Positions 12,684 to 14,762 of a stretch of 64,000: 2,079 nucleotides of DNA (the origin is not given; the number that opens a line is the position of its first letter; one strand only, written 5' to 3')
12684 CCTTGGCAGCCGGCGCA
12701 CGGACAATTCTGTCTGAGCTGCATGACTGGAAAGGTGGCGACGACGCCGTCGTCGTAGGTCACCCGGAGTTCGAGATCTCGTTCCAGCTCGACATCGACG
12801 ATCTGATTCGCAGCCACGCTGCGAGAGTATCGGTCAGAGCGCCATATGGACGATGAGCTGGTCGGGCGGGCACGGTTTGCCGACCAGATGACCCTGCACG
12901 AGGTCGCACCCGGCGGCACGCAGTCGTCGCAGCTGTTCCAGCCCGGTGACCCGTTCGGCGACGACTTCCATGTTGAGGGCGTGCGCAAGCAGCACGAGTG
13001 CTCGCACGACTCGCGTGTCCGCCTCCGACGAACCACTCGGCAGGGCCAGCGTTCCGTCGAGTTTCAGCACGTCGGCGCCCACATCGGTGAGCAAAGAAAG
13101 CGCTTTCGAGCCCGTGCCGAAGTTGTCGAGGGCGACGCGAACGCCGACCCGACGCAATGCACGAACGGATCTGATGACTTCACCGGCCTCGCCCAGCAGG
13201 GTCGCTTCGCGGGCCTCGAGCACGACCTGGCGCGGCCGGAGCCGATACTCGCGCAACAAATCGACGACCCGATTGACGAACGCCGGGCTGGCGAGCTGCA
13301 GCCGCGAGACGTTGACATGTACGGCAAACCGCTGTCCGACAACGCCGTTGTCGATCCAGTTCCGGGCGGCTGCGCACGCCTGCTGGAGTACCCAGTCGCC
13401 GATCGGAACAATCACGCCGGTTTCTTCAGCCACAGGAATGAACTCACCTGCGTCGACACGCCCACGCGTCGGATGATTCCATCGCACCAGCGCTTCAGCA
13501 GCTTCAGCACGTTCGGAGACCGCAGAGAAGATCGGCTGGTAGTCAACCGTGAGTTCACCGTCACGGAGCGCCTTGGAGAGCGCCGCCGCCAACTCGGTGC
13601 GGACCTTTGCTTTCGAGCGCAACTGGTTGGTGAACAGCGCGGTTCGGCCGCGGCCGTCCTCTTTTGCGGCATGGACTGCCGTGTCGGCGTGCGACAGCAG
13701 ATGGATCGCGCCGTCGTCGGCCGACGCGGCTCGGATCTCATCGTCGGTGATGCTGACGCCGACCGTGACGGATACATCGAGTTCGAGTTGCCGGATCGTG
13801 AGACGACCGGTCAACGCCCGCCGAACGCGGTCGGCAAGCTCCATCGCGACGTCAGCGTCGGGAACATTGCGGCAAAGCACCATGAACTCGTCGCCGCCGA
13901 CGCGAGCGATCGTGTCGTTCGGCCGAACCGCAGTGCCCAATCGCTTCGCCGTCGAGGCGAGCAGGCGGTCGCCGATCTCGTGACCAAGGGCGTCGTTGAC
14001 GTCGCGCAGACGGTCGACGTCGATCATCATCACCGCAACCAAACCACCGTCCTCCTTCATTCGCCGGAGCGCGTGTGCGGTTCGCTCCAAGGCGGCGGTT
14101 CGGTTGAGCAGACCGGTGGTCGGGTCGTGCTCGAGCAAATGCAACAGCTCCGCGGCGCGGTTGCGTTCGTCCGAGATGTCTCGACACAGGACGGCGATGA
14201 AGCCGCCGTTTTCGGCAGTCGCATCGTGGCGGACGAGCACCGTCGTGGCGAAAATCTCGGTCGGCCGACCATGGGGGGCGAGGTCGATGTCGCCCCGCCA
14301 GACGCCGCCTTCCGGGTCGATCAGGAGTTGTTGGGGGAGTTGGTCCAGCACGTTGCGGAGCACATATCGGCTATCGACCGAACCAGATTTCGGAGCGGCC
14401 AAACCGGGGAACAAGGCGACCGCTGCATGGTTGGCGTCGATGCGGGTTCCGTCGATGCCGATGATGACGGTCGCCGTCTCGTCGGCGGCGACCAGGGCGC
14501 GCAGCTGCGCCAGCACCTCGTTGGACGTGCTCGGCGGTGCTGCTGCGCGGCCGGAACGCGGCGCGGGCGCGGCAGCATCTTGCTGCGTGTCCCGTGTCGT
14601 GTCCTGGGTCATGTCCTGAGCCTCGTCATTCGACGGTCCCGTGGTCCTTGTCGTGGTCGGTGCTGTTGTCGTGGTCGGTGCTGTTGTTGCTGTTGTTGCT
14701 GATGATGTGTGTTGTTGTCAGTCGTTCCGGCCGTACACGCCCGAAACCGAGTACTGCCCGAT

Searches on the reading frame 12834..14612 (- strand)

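Call 22: search_protein_families(library=pfam, proteins=[window:12834-14612:-], max_evalue=0.0001)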
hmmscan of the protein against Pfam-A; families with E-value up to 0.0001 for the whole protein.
window:12834-14612:- (592 aa): 2 families
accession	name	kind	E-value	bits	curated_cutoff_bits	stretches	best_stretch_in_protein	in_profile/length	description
PF00563.25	EAL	-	5.8e-61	206.3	31.3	1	343-580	2-236/236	EAL domain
PF00990.26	GGDEF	-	7.9e-36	123.7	23.8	1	162-322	3-160/161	Diguanylate cyclase, GGDEF domain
